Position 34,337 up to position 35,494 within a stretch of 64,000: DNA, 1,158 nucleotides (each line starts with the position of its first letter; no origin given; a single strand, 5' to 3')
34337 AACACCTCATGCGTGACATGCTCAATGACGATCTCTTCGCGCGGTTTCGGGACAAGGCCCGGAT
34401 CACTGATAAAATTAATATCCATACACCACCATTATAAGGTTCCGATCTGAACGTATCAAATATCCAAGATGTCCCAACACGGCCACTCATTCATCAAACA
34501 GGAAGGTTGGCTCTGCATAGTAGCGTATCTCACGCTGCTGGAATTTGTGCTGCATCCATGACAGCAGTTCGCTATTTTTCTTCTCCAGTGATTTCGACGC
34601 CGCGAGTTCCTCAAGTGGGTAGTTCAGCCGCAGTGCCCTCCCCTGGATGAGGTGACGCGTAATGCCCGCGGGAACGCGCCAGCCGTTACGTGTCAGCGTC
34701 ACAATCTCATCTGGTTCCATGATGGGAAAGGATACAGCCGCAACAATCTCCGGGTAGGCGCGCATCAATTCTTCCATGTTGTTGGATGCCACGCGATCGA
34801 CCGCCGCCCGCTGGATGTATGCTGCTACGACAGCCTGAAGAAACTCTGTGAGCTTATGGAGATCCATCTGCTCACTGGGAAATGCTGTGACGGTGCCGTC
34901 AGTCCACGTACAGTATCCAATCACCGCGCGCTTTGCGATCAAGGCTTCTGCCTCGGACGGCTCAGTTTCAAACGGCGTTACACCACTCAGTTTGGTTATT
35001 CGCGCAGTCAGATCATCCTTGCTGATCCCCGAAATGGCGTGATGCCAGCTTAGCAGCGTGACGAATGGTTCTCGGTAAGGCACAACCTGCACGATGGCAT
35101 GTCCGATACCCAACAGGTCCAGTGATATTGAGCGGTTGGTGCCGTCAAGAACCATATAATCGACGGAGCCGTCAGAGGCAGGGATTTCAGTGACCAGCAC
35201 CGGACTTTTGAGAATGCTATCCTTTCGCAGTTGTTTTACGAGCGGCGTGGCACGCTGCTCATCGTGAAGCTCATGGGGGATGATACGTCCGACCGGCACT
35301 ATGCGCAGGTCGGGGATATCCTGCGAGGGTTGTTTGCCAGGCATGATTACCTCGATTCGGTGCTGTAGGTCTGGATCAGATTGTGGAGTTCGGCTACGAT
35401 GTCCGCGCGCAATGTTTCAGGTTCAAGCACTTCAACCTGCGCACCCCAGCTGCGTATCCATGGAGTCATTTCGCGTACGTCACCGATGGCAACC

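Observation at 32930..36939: Five-gene operon: NUDIX, WYL regulator, SbnI/SerK-like ParB-Srx protein, 121-aa unknown, Ser/Thr kinase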

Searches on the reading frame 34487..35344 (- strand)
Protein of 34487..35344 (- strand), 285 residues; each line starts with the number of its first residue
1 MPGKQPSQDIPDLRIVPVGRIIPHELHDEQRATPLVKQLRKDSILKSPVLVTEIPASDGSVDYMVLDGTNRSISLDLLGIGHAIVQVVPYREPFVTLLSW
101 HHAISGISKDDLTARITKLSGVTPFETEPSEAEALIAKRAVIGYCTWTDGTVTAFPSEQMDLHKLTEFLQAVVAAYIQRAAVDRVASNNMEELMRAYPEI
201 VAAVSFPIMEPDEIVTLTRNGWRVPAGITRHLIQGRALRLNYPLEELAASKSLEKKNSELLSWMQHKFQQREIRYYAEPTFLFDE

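Call 3: search_protein_families(library=pfam, proteins=[window:34487-35344:-], max_evalue=0.1)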
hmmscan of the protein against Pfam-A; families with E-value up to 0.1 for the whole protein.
window:34487-35344:- (285 aa): 0 families

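Call 4: search_protein_families(library=ncbifam, proteins=[window:34487-35344:-], max_evalue=0.1)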
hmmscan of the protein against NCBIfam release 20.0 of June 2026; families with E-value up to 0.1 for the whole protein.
window:34487-35344:- (285 aa): 2 families
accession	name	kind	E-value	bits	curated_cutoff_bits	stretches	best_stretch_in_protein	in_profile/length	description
NF033589.0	staphy_B_SbnI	equivalog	1.7e-25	89.8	350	1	12-283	7-252/254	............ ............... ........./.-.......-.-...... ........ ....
NF053625.1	SerKinSerKArch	equivalog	1.7e-09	37.2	380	1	13-109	16-109/244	ADP-dependent L-serine kinase SerK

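Call 5: search_protein_families(library=padloc, proteins=[window:34487-35344:-], max_evalue=0.1)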
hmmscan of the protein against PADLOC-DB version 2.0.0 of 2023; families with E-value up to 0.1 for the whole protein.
window:34487-35344:- (285 aa): 0 families

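Call 9: find_homologous_proteins(query=window:34487-35344:-)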
Query window:34487-35344:- (285 aa): 662 proteins with E <= 0.001 among 5590 candidates; the best 120 are listed.
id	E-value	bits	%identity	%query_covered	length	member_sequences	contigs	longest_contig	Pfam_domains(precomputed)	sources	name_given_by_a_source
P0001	3.1e-185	632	100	100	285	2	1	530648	-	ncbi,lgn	-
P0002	1.5e-90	322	54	100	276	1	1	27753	-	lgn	-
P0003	1.9e-90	321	53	100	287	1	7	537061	-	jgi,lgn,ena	-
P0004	4.0e-90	320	53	100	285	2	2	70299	-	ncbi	-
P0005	3.0e-88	314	51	98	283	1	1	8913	-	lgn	-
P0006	3.5e-86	307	50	96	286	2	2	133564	-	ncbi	-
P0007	9.1e-85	303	51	96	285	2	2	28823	-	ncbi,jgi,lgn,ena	-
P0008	1.4e-84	302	48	100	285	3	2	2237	-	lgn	-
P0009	2.5e-84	301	49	96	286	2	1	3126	-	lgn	-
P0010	1.2e-83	299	49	96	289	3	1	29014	-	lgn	-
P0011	5.4e-83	297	48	99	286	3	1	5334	-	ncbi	-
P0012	1.6e-82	295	49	97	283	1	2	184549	-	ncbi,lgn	-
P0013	1.1e-81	293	48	96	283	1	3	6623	-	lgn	-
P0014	4.5e-81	291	47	99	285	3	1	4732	-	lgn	-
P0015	5.4e-77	277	46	96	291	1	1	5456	-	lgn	-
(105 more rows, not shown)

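Call 11: find_related_loci(query=A1, collection=genome_contigs, flank=10000)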
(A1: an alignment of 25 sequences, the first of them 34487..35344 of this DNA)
Query A1 (285 aa) in genome_contigs; peptide patterns used: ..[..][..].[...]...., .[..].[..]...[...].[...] (x = any residue, [..] = any of these).
176 stretches matched a pattern; 173 encode a relative of the query (tblastn E <= 1e-3); the best 80 are kept; 80 distinct loci.
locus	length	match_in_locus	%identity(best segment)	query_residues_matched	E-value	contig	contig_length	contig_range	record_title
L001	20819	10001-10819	49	10-285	1e-89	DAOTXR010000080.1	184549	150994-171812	MAG TPA_asm: Anaerolineae bacterium isolate H21_271 k133_1620097, whole genome shotgun sequence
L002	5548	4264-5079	51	11-285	1e-85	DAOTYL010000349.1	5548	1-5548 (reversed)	MAG TPA_asm: Anaerolineae bacterium isolate H24_340 k119_1124133, whole genome shotgun sequence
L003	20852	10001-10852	45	1-285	4e-80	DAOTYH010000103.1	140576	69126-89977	MAG TPA_asm: Anaerolineae bacterium isolate H23_319 k115_840750, whole genome shotgun sequence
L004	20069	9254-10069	45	12-285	2e-77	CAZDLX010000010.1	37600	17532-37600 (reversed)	MAG TPA_asm: uncultured Anaerolineae bacterium isolate SRP268622_co1_365 genome assembly, contig: NODE_2076_length_37600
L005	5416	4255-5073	46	12-285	8e-77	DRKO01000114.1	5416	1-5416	MAG TPA_asm: Chloroflexota bacterium isolate HyVt-442 HyVt-442_k145_1303632, whole genome shotgun sequence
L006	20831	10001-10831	46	9-285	1e-80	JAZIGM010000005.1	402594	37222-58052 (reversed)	MAG: Chloroflexota bacterium isolate polished_nanopore-bin.49 polished_nanopore-bin.49_contig_1536, whole genome shotgun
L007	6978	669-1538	40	2-285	7e-75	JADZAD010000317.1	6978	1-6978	MAG: Anaerolineae bacterium isolate SJ602 c_000001910812, whole genome shotgun sequence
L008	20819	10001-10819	44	11-285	8e-73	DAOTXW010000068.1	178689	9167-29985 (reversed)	MAG TPA_asm: Anaerolineae bacterium isolate H21_280 k133_253617, whole genome shotgun sequence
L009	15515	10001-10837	44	7-285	9e-73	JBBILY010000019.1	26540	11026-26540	MAG: Chloroflexota bacterium isolate BR1F70218_bin_22 NODE_2083_length_26540_cov_4.710553, whole genome shotgun sequence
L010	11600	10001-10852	42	9-285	1e-71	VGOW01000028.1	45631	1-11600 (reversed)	MAG: Chloroflexi bacterium isolate M_DeepCast_65m_m1_226 M_DeepCast_65m_m1_226_Ga0194120_10001323, whole genome shotgun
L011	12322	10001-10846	42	2-285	2e-71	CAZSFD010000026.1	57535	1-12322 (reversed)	MAG TPA_asm: uncultured Anaerolineaceae bacterium isolate binchicken_co274_165 genome assembly, contig: NODE_1419_length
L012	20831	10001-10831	44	11-285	1e-70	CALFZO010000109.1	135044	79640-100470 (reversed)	MAG TPA_asm: uncultured Anaerolineales bacterium isolate SRR1506987_bin.41_CONCOCT_v1.1_MAG genome assembly, contig: ERZ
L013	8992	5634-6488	41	6-285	1e-70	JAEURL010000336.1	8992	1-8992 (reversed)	MAG: Anaerolineales bacterium isolate new MAG-276 k141_1603389, whole genome shotgun sequence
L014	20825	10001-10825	42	11-285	4e-70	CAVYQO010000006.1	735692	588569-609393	MAG: uncultured Chloroflexia bacterium isolate MFD04716.bin.2.130 genome assembly, contig: contig_14350, whole genome sh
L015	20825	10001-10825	44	11-285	1e-69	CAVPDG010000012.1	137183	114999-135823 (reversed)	MAG: uncultured Chloroflexia bacterium isolate MFD00032.bin.2.110 genome assembly, contig: contig_30354, whole genome sh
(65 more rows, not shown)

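Call 23: search_solved_structures(query=A1, max_evalue=0.01, show_alignments=3)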
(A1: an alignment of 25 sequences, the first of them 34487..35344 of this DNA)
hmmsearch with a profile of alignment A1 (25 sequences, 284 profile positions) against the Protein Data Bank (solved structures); distinct sequences matched with E-value up to 0.01: 7.
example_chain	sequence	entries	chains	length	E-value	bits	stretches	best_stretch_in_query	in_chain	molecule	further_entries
5uje_A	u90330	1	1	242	3.7e-24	88.6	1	13-257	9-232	SbnI protein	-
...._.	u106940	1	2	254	1.8e-23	86.3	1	13-282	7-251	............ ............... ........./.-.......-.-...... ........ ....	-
5ujd_A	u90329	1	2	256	2.8e-23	85.7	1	13-282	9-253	Siderophore biosynthesis protein SbnI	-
5x0b_A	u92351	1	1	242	3.6e-11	46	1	10-245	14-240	Free serine kinase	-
1vk1_A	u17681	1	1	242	7.2e-11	45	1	16-232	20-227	Conserved hypothetical protein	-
5x0j_A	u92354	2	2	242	3e-10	43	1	10-245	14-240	Free serine kinase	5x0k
5x0e_A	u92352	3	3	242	5.4e-10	42.1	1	10-245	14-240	Free serine kinase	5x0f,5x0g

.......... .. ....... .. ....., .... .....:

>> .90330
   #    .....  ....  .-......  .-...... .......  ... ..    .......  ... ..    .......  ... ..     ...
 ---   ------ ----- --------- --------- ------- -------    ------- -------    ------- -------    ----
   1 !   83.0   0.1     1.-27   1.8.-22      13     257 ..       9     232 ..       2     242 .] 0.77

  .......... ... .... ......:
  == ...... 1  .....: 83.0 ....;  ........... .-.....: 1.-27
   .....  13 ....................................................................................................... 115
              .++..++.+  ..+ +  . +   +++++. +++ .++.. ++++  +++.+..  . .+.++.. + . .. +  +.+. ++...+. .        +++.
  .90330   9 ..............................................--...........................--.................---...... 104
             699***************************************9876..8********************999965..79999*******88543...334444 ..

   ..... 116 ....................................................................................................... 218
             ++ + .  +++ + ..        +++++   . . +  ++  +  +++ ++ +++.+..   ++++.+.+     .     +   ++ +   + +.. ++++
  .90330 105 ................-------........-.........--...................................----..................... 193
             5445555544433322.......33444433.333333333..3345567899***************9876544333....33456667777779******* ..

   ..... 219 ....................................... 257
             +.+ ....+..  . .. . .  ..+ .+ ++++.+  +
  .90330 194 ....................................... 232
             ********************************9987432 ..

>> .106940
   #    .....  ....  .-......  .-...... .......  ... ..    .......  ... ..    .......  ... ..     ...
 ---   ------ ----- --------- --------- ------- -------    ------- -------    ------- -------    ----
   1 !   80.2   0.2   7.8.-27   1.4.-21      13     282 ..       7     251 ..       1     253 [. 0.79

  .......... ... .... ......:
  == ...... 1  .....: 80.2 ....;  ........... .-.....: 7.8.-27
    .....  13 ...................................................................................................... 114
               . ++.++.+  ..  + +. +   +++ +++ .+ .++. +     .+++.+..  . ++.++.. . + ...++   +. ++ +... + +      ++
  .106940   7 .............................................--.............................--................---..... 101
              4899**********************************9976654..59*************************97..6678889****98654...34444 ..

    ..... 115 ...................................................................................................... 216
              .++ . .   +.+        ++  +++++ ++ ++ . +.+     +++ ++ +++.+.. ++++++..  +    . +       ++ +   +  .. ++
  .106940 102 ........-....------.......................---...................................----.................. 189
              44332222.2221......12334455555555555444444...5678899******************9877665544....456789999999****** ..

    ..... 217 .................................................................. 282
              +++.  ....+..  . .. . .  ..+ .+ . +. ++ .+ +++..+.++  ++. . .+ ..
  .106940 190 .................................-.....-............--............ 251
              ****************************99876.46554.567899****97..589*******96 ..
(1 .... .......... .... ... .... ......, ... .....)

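Call 69: predict_structure(alignment_id=A1)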
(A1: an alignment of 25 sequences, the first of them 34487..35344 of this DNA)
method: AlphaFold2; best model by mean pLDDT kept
length: 285 residues; sequences in the alignment: 25
mean_pLDDT: 89.8   pTM: 0.85
mean pLDDT of the five models: 89.8, 89.3, 88.7, 88.5, 87.7
residues with pLDDT >= 90: 221; 70-90: 41; 50-70: 11; < 50: 12
segments of 3 or more residues with pLDDT < 50: 1-8, 282-285
pLDDT, mean of each block of 10 residues (from residue 1): 44 94 91 92 95 92 95 95 96 93 97 91 92 95 95 90 92 93 94 97 96 95 94 84 96 97 88 64 46
secondary structure, 60 per line:
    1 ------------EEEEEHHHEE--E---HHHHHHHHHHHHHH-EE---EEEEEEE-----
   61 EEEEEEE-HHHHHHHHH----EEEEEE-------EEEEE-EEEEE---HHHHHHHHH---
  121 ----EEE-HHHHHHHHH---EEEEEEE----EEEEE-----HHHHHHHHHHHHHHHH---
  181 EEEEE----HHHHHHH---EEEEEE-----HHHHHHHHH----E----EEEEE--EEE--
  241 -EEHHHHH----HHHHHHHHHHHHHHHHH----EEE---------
elements in order: E13-17 H29-42 E49-55 E61-67 H69-77 E82-87 E95-99 E101-105 H109-117 E125-127 H129-137 E141-147 E152-156 H162-177 E181-185 H190-196 E200-205 H211-219 E229-233 E236-238 H244-248 H253-269 E274-276

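Call 71: fold_search(model_id=the predicted structure, library=pdb)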
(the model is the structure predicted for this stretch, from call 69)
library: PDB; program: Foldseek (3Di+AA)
matches with E <= 10: 790; with E <= 0.001: 21
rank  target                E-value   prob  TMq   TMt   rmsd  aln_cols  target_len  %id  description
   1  5uje                  1.1e-18  1.00  0.66  0.77   3.9       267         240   24  SbnI with C-terminal truncation from Staphylococcus aureus (released 2018-01-24)
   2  5ujd_A                5.3e-18  1.00  0.72  0.80   3.6       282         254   23  SbnI from Staphylococcus pseudintermedius (released 2018-01-24)
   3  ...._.                8.1e-18  1.00  0.71  0.79   4.1       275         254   23  Crystal Structure of Staphylococcus pseudintermedius SbnI in complex with ADP (released 2019-06-19)
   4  5x0b                  1.8e-15  1.00  0.66  0.77   5.4       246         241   21  Free serine kinase in complex with AMP (released 2017-04-12)
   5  1vk1                  2.9e-15  1.00  0.67  0.81   3.8       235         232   19  Conserved hypothetical protein from Pyrococcus furiosus Pfu-392566-001 (released 2004-08-10)
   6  5x0k                  3.1e-15  1.00  0.68  0.79   4.8       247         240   20  Free serine kinase (E30Q mutant) in complex with AMP (released 2017-04-12)
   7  5x0g                  7.1e-15  1.00  0.68  0.80   4.6       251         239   20  Free serine kinase (E30A mutant) in complex with ADP (released 2017-04-12)
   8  5x0e                  1.7e-14  1.00  0.70  0.81   5.6       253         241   20  Free serine kinase (E30A mutant) in complex with phosphoserine and AMP (released 2017-04-12)
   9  5x0j                  5.4e-14  1.00  0.70  0.81   5.6       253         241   20  Free serine kinase (E30Q mutant) in complex with phosphoserine and AMP (released 2017-04-12)
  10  7nfu_B                9.4e-05  1.00  0.25  0.32   2.4        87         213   22  Crystal structure of C-terminally truncated Geobacillus thermoleovorans nucleoid occlusion protein Noc (released 2021-02-17)
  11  7nfu_A                2.2e-04  1.00  0.24  0.31   2.3        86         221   22  Crystal structure of C-terminally truncated Geobacillus thermoleovorans nucleoid occlusion protein Noc (released 2021-02-17)
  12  3hy2_X                2.6e-04  1.00  0.24  0.59   3.3        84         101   21  Crystal Structure of Sulfiredoxin in Complex with Peroxiredoxin I and ATP:Mg2+ (released 2009-10-06)
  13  7lj1_d                4.2e-04  1.00  0.24  0.56   6.6        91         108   22  Human Prx1-Srx Decameric Complex (released 2021-07-14)
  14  7ng0                  4.4e-04  0.98  0.23  0.33  24.8       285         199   14  Crystal structure of N- and C-terminally truncated Geobacillus thermoleovorans nucleoid occlusion protein Noc (released 2021-02-17)
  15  7ol9_B                5.3e-04  1.00  0.25  0.34   2.6        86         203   14  Crystal structure of C-terminally truncated Bacillus subtilis nucleoid occlusion protein (Noc) complexed to the Noc-bi (released 2022-03-09)
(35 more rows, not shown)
